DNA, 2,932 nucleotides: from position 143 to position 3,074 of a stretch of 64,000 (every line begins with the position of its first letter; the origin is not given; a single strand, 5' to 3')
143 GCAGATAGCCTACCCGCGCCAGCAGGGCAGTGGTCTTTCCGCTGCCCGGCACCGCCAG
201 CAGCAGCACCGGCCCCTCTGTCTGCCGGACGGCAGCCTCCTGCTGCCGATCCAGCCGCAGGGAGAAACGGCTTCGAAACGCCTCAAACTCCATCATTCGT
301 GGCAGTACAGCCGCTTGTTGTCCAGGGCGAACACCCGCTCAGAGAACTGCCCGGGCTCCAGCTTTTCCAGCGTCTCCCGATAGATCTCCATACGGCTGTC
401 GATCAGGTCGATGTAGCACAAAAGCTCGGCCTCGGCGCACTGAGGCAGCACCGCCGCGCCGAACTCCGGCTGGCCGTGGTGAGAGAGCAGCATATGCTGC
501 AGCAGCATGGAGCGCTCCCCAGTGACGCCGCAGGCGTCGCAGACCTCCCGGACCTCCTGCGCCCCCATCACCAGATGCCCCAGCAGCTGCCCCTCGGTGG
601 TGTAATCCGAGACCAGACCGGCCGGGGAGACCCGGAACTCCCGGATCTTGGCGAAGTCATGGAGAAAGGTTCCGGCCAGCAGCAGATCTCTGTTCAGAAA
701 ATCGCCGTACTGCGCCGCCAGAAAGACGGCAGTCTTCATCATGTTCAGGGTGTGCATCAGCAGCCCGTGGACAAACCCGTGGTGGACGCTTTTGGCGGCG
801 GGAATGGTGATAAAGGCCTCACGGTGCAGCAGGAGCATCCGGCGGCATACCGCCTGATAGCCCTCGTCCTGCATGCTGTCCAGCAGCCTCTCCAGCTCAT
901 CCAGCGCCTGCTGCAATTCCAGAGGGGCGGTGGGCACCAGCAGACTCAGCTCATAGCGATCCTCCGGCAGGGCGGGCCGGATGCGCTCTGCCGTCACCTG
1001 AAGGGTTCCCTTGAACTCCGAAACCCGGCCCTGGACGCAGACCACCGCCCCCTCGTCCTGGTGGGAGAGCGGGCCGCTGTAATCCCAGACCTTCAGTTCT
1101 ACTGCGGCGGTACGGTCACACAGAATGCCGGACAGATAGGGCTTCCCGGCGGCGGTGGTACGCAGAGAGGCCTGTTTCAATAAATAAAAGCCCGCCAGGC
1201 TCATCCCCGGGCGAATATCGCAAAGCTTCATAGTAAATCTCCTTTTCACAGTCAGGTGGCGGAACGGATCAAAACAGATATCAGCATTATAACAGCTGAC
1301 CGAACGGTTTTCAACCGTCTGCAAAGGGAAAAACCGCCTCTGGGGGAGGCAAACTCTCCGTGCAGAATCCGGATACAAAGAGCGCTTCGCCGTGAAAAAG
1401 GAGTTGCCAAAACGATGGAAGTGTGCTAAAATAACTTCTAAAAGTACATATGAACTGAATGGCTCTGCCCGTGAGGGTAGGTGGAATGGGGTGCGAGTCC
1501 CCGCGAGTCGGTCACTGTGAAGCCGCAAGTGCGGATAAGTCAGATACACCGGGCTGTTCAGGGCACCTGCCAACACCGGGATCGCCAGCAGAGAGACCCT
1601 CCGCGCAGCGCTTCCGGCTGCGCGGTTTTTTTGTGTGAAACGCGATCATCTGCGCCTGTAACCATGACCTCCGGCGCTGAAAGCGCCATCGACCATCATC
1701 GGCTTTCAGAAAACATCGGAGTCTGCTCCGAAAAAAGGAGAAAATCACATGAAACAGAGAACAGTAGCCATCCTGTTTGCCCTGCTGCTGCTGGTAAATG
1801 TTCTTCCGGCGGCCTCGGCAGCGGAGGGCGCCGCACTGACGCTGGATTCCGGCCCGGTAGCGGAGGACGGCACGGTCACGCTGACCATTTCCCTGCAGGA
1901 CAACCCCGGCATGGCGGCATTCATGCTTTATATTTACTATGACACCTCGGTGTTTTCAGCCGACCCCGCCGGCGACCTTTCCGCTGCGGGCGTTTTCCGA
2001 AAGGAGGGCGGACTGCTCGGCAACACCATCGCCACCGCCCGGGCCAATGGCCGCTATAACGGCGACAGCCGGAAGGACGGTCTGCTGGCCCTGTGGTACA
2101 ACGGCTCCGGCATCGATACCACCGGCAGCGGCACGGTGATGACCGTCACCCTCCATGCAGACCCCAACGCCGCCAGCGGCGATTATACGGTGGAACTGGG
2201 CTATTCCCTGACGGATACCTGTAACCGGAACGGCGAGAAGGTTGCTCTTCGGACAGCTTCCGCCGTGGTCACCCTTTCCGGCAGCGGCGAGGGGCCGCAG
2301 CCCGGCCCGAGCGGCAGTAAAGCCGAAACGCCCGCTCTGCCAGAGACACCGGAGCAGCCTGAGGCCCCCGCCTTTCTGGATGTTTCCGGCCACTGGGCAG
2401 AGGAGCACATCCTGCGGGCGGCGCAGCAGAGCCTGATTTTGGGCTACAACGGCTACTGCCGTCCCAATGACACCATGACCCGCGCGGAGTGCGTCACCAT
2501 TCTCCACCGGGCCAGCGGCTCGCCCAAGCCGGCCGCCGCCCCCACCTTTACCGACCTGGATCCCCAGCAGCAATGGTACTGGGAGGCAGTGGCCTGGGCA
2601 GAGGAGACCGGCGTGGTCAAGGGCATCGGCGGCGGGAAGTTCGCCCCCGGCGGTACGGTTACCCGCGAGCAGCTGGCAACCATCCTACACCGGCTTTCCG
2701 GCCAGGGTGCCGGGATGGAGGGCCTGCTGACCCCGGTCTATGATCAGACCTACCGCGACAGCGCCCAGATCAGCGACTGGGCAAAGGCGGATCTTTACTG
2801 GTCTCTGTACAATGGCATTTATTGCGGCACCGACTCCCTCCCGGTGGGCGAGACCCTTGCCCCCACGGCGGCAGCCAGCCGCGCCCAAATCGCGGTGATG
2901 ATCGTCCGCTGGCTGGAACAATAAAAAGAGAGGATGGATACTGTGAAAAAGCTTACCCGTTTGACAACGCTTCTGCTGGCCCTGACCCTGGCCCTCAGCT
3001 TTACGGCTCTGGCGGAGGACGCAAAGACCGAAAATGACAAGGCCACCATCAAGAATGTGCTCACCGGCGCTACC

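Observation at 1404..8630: Cobalamin-riboswitch-gated operon encoding only a cohesin/dockerin/SLH cell-surface assembly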

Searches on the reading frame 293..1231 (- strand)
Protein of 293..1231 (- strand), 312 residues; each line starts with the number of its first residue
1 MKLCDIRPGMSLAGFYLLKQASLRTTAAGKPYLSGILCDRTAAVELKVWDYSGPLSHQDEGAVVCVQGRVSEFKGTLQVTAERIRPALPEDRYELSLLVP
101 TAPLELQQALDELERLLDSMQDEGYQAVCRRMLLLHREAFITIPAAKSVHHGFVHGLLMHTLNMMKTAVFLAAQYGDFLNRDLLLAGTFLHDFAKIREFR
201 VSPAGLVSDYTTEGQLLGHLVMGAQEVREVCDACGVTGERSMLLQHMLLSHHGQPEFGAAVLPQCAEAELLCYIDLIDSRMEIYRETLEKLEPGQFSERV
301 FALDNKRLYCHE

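Call 7: search_protein_families(library=pfam, proteins=[window:293-1231:-], max_evalue=0.01)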
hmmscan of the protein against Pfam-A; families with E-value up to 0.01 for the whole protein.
window:293-1231:- (312 aa): 2 families
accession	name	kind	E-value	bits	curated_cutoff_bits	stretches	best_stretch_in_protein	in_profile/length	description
PF01966.28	HD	-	1.1e-11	45.5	22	1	159-278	3-114/116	HD domain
PF01336.31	tRNA_anti-codon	-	6.8e-07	29.6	27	1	28-86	13-74/75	OB-fold nucleic acid binding domain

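Call 28: find_encoding_contigs(protein=window:293-1231:-, flank=3500, max_places=10)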
Protein window:293-1231:- (312 aa): 8 contigs read that carry it; 6 places shown.
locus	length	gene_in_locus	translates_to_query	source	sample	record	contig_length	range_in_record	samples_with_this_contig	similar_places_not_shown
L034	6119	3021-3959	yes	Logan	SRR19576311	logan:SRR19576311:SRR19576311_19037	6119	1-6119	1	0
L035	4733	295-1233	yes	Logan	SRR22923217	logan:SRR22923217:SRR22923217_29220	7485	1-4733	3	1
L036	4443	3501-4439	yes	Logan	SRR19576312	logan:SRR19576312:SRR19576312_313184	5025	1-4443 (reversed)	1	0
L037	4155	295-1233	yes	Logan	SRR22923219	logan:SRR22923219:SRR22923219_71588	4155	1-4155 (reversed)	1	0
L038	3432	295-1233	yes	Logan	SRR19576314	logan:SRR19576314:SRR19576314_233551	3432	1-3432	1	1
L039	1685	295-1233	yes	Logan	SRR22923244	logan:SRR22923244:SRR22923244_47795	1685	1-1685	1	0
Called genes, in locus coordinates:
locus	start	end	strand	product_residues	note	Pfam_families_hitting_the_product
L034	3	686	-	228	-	?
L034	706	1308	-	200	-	PF00404:Dockerin_1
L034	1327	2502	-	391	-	PF00395:SLH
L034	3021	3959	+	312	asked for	PF01336:tRNA_anti-codon (weak), PF01966:HD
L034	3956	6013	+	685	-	PF00580:UvrD-helicase, PF13245:AAA_19, PF01443:Viral_helicase1 (faint), PF13361:UvrD_C, PF13538:UvrD_C_2 (faint)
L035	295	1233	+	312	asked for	PF01336:tRNA_anti-codon (weak), PF01966:HD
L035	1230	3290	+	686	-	PF00580:UvrD-helicase, PF13245:AAA_19, PF01443:Viral_helicase1 (faint), PF13361:UvrD_C, PF13538:UvrD_C_2 (faint)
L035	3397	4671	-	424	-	PF02040:ArsB (weak), PF03600:CitMHS, PF06808:DctM (faint)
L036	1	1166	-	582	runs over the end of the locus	?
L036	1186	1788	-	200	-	PF00404:Dockerin_1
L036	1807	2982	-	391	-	PF00395:SLH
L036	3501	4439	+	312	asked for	PF01336:tRNA_anti-codon (weak), PF01966:HD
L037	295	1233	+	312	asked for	PF01336:tRNA_anti-codon (weak), PF01966:HD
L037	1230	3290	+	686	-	PF00580:UvrD-helicase, PF13245:AAA_19, PF01443:Viral_helicase1 (faint), PF13361:UvrD_C, PF13538:UvrD_C_2 (faint)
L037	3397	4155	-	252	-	?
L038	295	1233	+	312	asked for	PF01336:tRNA_anti-codon (weak), PF01966:HD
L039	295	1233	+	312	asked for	PF01336:tRNA_anti-codon (weak), PF01966:HD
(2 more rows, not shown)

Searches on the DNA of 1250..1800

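Call 4: search_rna_families(source=window, start=1250, end=1800, threshold=evalue, max_evalue=10, show_alignments=5)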
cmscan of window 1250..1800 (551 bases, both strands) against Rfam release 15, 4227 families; matches with E-value up to 10: 3.
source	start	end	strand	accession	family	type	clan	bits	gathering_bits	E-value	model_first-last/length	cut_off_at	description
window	1461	1509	+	RF01684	mascRNA-menRNA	Gene;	-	16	42.5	2.1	1-56/56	no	MALAT1-associated small cytoplasmic RNA/MEN beta RNA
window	1444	1571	+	RF00174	Cobalamin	Cis-reg; riboswitch;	CL00101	15.6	31.5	0.1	1-189/189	no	Cobalamin riboswitch aptamer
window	1704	1761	+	RF00212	SNORD38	Gene; snRNA; snoRNA; CD-box;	CL00051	14.8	44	7.3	1-70/70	no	Small nucleolar RNA SNORD38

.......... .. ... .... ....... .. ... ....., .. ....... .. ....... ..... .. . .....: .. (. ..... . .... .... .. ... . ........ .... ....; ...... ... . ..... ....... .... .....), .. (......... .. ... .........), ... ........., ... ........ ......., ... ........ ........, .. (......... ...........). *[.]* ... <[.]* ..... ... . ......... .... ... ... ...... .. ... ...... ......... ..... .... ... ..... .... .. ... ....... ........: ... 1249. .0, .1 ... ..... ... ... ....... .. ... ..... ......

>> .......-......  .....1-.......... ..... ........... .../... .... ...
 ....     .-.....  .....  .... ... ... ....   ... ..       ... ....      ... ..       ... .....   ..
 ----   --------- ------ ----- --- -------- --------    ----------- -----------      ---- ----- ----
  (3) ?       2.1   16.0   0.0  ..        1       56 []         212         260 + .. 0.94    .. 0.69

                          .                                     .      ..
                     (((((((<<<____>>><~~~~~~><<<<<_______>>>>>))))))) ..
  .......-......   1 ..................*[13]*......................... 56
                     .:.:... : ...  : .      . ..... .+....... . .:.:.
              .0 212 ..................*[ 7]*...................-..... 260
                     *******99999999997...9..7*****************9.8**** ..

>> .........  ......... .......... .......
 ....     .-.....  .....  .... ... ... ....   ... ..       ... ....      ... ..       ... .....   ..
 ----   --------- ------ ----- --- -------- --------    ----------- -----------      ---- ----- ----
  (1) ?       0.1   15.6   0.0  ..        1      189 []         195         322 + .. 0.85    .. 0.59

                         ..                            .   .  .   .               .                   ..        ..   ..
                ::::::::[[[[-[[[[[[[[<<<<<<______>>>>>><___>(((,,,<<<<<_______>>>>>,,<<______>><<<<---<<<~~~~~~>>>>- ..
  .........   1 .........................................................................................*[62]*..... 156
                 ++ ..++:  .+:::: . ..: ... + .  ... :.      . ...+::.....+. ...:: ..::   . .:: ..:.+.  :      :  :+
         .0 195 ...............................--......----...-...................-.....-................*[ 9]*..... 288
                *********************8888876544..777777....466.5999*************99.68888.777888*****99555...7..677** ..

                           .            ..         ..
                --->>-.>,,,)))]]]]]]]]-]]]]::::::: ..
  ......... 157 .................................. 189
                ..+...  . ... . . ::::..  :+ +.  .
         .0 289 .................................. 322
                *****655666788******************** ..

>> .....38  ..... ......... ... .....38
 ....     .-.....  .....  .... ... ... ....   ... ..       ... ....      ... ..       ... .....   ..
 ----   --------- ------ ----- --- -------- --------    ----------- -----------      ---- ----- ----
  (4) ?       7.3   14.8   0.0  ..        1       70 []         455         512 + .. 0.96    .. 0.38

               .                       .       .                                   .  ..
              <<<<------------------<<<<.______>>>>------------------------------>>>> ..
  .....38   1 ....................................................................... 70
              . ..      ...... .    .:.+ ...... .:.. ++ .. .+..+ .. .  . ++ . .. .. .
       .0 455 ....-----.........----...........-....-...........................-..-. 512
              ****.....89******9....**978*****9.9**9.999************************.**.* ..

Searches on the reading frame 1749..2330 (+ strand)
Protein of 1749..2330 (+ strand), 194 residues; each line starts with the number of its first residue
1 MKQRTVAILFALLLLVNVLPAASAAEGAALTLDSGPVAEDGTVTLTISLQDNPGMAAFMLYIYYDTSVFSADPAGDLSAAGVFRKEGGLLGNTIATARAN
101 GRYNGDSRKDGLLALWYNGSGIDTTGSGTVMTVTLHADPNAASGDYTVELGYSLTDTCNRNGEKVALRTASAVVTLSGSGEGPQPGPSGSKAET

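Call 43: search_solved_structures(query=window:1749-2330:+, max_evalue=1)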
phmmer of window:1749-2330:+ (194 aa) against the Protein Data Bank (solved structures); distinct sequences matched with E-value up to 1: 4.
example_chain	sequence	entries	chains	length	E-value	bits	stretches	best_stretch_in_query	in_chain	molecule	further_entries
9gvg_L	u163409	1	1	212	0.044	16.8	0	123-177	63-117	Light chain monoclonal antibody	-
7c94_A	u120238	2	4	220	0.11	15.5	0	102-153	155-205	Light chain of Fab fragment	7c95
5o6v_L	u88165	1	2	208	0.57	13.2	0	102-152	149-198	Fab 19/1786 - Light chain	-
11cf_A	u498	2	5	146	0.95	12.5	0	61-121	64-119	Probable cell wall hydrolase LytN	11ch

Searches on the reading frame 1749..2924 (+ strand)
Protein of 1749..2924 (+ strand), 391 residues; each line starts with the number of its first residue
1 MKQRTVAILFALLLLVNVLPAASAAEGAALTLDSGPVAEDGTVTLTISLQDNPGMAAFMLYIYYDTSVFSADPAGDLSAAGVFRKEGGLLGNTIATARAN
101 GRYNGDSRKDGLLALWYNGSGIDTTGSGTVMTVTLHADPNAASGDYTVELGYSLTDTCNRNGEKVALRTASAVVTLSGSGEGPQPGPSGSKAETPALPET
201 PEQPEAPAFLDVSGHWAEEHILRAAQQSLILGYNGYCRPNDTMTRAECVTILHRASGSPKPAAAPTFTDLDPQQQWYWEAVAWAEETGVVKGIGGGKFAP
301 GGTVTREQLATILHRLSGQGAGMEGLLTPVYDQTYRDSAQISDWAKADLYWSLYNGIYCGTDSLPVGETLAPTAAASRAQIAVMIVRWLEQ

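Call 7: search_protein_families(library=pfam, proteins=[window:1749-2924:+], max_evalue=0.01)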
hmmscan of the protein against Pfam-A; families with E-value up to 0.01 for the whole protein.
window:1749-2924:+ (391 aa): 2 families
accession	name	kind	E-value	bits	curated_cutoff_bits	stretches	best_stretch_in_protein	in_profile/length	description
PF00395.25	SLH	-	9.2e-22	77.2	20.8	2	266-310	1-44/44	S-layer homology domain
PF00963.24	Cohesin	-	0.001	19.7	24.1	1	34-155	7-119/139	Cohesin domain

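Call 12: find_related_loci(query=window:1749-2924:+, collection=genome_contigs, flank=10000)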
Query window:1749-2924:+ (391 aa) in genome_contigs; peptide patterns used: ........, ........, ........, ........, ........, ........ (x = any residue, [..] = any of these).
28 stretches matched a pattern; 14 encode a relative of the query (tblastn E <= 1e-3); 14 distinct loci.
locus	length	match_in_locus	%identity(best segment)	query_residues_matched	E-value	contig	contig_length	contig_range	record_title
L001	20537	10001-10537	34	201-391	5e-26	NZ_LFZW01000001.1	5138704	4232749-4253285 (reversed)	Peribacillus loiseleuriae strain FJAT-27997 Scaffold1, whole genome shotgun sequence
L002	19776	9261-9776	34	202-391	6e-21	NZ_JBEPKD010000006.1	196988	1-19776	Halalkalibacter oceani strain DSM 100579 Ga0480542_06, whole genome shotgun sequence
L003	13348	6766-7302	36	201-385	4e-20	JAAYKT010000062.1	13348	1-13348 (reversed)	MAG: Clostridiales bacterium isolate AS10tlH2TH_72 40941_AS10, whole genome shotgun sequence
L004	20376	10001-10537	37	201-385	2e-19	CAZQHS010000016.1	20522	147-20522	MAG TPA_asm: uncultured Clostridiaceae bacterium isolate binchicken_co39_283 genome assembly, contig: NODE_6367_length_2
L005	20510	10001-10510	31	206-385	2e-18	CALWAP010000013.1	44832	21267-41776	MAG: uncultured Clostridia bacterium isolate BRZ_BR__bin157 genome assembly, contig: BRZ_BR__NODE_1748_length_44832_cov_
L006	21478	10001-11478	29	204-390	1e-17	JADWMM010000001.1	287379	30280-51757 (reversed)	MAG: Alkaliphilus sp. NP8 41_S2_L001_R1_001_(paired)_contig_1, whole genome shotgun sequence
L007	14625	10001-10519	35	209-389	1e-17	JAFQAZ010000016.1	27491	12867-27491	MAG: Clostridia bacterium isolate RGIG1655 Goat_Cecum-1__c368477, whole genome shotgun sequence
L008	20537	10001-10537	31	208-391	1e-14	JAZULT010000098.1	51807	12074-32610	MAG: Clostridia bacterium isolate T1900044904_TS20190370.MAGScoT_cleanbin_000021 SGB_3304_k141_2366409, whole genome sho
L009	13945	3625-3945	33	215-316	9e-11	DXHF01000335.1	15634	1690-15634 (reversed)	MAG TPA_asm: Candidatus Paenibacillus intestinavium isolate CHK172-12487 CHK172__C206497_L15634_SAMEA104467486, whole ge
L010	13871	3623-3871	38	229-308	3e-8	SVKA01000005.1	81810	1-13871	MAG: Oscillospiraceae bacterium isolate SIG449 NODE_7295_length_81810_cov_2.362842, whole genome shotgun sequence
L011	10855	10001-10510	34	209-316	5e-8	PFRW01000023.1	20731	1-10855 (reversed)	MAG: Candidatus Peregrinibacteria bacterium CG_4_9_14_0_2_um_filter_41_14 CG_4_9_14_0.2_um_filter_scaffold_896_c, whole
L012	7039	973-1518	25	202-391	6e-7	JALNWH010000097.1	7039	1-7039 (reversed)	MAG: Bacillota bacterium isolate SO_2016_LW2 bin 104 scaffold24214_LW138R_2016, whole genome shotgun sequence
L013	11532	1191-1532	26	202-313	1e-4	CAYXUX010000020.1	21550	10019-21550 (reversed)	MAG TPA_asm: uncultured Clostridiaceae bacterium isolate binchicken_co173_592 genome assembly, contig: NODE_8277_length_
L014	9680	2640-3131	24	213-390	4e-4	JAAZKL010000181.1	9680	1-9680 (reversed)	MAG: Clostridiaceae bacterium isolate AS22ysBPME_286 96358_AS22, whole genome shotgun sequence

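Call 68: search_protein_families(library=pfam, proteins=[window:1749-2924:+], max_evalue=0.1)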
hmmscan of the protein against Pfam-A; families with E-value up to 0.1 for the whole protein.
window:1749-2924:+ (391 aa): 2 families
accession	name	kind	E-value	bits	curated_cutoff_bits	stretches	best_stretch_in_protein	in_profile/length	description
PF00395.25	SLH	-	9.2e-22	77.2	20.8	2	266-310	1-44/44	S-layer homology domain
PF00963.24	Cohesin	-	0.001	19.7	24.1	1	34-155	7-119/139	Cohesin domain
